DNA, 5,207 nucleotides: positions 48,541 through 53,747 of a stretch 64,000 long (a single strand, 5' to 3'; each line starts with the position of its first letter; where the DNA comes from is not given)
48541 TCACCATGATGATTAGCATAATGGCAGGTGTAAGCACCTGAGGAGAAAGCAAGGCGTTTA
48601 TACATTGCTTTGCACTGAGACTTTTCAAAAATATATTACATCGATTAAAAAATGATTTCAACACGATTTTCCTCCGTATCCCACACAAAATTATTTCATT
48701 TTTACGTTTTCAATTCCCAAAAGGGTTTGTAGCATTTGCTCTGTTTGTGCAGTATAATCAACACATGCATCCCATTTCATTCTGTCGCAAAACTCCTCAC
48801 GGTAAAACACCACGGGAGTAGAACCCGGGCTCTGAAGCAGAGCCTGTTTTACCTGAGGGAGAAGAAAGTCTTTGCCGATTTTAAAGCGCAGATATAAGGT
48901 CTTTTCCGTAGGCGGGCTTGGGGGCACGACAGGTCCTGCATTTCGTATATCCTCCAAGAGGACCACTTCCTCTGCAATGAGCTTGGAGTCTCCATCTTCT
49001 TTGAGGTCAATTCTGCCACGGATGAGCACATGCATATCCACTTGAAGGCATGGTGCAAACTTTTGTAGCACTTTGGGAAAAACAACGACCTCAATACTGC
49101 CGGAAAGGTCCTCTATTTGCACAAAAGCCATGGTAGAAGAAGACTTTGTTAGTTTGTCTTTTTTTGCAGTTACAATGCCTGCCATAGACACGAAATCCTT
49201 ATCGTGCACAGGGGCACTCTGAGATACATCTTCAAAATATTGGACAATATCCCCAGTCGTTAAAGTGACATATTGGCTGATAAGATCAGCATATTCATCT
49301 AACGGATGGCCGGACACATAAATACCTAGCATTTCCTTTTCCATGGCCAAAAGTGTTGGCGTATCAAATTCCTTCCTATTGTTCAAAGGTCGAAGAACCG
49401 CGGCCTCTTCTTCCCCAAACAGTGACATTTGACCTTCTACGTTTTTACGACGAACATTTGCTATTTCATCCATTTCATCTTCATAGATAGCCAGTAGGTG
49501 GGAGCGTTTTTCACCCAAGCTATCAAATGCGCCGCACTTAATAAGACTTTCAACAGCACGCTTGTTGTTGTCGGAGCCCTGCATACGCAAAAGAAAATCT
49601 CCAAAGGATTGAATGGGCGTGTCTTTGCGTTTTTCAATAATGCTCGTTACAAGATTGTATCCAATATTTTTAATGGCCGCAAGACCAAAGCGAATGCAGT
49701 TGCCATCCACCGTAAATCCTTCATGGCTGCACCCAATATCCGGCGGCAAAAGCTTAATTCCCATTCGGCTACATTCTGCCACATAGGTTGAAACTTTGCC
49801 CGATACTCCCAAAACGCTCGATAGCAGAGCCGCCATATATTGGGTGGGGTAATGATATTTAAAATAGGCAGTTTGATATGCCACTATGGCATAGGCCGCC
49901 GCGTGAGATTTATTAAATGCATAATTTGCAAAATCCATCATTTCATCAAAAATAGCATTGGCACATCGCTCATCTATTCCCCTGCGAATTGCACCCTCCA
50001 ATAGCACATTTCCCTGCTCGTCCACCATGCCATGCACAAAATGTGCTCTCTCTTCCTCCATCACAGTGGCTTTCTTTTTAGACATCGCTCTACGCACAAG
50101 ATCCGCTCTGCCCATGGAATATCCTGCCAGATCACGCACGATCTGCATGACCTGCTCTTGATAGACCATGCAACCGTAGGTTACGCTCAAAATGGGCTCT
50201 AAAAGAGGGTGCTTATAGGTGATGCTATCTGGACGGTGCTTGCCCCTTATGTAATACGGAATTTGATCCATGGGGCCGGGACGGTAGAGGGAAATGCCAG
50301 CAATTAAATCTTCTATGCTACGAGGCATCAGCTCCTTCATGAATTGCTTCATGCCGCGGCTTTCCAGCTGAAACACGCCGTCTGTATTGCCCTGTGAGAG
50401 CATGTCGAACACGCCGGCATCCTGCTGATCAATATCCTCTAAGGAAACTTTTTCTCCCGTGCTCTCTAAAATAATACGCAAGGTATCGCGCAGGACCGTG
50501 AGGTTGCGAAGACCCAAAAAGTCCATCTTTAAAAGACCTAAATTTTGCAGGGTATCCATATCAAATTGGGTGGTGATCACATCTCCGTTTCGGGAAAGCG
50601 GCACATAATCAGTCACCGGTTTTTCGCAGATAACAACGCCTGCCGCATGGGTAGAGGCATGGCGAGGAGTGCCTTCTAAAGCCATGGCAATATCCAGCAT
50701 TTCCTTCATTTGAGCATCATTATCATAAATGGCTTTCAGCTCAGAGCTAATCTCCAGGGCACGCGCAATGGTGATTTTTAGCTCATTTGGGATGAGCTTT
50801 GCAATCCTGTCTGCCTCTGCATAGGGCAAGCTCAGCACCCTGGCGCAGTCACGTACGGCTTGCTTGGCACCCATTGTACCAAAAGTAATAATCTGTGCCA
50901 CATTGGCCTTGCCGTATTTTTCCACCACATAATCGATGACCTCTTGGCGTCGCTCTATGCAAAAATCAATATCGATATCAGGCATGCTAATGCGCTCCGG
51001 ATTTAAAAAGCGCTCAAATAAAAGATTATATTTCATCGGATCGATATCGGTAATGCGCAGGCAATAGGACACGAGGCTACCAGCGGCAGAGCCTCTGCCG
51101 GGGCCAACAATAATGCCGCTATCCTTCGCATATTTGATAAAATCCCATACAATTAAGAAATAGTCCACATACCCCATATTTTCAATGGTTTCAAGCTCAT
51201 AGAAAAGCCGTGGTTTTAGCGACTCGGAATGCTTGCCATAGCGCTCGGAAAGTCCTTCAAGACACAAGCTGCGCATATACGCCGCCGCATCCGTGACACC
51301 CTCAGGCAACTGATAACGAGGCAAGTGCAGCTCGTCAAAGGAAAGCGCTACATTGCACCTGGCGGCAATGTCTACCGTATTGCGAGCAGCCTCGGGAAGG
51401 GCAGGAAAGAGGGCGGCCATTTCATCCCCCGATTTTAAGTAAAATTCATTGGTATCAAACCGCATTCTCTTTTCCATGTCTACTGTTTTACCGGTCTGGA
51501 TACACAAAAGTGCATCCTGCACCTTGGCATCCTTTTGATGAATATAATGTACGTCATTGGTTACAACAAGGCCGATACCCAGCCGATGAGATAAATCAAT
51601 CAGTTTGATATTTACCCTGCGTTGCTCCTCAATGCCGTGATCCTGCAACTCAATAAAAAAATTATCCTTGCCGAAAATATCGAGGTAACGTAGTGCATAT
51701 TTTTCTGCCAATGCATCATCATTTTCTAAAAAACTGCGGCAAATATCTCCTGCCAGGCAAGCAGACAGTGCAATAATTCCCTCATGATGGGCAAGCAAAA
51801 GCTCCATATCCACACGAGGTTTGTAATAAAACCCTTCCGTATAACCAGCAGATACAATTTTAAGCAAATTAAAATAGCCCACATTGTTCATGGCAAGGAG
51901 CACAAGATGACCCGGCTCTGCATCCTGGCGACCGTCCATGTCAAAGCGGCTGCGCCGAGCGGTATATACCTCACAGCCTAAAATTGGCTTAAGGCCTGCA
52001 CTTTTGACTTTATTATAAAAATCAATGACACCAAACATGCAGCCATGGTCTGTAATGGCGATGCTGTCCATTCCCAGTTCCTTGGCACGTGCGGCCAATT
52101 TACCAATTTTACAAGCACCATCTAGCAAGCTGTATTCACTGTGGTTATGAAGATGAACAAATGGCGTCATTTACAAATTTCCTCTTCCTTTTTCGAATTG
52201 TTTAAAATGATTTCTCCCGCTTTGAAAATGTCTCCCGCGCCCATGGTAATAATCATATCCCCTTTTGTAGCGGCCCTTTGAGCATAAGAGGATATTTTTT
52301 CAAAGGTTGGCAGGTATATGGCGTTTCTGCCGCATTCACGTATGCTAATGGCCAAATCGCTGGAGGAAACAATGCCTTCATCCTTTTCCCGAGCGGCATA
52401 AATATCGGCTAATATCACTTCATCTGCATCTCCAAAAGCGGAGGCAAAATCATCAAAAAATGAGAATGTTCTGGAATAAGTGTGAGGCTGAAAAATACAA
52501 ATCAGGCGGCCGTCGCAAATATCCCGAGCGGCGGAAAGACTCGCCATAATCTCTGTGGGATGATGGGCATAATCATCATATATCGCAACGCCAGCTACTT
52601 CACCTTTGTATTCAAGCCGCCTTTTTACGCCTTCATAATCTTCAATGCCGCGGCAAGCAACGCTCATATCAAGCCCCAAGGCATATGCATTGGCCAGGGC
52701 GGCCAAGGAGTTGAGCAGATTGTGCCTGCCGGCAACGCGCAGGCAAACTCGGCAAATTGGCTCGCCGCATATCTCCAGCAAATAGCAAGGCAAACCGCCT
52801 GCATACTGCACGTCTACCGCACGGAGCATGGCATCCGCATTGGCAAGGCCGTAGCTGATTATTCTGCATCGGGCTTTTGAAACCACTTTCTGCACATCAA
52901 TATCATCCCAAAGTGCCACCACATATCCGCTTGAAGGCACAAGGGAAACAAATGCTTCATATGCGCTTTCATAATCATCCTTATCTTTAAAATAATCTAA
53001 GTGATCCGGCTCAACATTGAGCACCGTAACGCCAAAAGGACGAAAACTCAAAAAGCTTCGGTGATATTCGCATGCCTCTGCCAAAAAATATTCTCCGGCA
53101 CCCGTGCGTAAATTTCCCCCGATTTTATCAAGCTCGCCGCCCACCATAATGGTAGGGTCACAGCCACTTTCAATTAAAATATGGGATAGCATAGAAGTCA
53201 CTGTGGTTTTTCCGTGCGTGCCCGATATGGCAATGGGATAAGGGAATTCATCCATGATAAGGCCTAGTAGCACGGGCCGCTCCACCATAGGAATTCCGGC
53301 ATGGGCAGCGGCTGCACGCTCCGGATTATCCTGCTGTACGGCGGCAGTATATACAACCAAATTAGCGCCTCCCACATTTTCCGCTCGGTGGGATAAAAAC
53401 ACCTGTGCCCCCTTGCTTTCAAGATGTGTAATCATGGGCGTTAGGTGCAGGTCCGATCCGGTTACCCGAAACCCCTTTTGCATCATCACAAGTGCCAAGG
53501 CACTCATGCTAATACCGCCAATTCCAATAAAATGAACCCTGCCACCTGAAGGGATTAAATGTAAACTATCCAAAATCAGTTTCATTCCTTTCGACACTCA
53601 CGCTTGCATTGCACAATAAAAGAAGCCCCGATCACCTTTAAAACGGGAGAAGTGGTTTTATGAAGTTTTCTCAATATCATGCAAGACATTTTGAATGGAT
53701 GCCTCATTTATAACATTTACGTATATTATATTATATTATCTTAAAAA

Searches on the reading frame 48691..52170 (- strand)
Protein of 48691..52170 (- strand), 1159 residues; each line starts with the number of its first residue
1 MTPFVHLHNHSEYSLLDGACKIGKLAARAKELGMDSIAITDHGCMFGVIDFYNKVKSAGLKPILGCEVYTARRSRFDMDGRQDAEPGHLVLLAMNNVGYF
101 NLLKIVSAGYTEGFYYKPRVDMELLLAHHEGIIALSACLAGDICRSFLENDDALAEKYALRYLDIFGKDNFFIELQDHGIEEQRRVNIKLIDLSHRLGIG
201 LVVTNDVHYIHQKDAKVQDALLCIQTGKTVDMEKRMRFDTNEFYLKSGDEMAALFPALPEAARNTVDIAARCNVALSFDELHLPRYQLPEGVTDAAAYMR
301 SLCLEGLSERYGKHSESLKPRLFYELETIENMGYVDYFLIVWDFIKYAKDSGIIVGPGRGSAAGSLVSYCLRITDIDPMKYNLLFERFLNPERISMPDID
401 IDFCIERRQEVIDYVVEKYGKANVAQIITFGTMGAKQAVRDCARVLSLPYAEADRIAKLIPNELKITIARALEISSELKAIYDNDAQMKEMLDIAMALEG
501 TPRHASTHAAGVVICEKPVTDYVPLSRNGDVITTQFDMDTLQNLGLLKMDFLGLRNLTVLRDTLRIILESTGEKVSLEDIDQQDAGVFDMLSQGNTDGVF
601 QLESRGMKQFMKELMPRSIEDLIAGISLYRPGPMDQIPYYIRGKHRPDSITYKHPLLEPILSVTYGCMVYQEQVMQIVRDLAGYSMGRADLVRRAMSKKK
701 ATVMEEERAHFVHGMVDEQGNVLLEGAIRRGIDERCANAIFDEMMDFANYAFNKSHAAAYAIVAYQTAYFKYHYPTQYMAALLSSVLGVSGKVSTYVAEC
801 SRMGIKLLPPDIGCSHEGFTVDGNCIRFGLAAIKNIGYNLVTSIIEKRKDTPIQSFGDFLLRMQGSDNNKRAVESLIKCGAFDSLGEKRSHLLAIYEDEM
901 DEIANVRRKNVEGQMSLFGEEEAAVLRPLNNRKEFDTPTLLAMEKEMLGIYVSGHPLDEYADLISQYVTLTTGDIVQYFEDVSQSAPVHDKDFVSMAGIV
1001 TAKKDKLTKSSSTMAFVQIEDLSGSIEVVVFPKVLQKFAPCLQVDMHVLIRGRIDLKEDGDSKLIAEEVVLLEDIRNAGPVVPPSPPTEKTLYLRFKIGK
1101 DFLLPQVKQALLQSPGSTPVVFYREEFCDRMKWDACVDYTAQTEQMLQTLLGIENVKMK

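Call 59: search_protein_families(library=pfam, proteins=[window:48691-52170:-], max_evalue=0.00001)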
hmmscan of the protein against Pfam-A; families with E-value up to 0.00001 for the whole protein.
window:48691-52170:- (1159 aa): 5 families
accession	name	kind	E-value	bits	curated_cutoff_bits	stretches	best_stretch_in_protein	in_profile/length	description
PF07733.18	DNA_pol3_alpha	-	6.2e-107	357.5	23.9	1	298-553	2-260/260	Bacterial DNA polymerase III alpha NTPase domain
PF17657.6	DNA_pol3_finger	-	2.7e-61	206.2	22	1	556-718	1-165/166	Bacterial DNA polymerase III alpha subunit finger domain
PF02811.25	PHP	-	7.1e-58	196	26.4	1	6-178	1-164/164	PHP domain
PF14579.12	HHH_6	-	4e-26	91.5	25.6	1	804-891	1-89/90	Helix-hairpin-helix motif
PF01336.31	tRNA_anti-codon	-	5.8e-14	52.2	27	1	994-1071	1-74/75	OB-fold nucleic acid binding domain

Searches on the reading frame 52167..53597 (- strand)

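Call 59: search_protein_families(library=pfam, proteins=[window:52167-53597:-], max_evalue=0.00001)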
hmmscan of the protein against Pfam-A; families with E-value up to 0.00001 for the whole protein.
window:52167-53597:- (476 aa): 3 families
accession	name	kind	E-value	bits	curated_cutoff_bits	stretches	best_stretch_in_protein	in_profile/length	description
PF01225.30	Mur_ligase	-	4e-26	91.6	21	1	21-118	2-94/95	Mur ligase family, catalytic domain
PF08245.18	Mur_ligase_M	-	5e-24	85.8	24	1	124-302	1-198/200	Mur ligase middle domain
PF02875.26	Mur_ligase_C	-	1.9e-21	77.7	28.4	1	326-455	1-127/127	Mur ligase, glutamate ligase domain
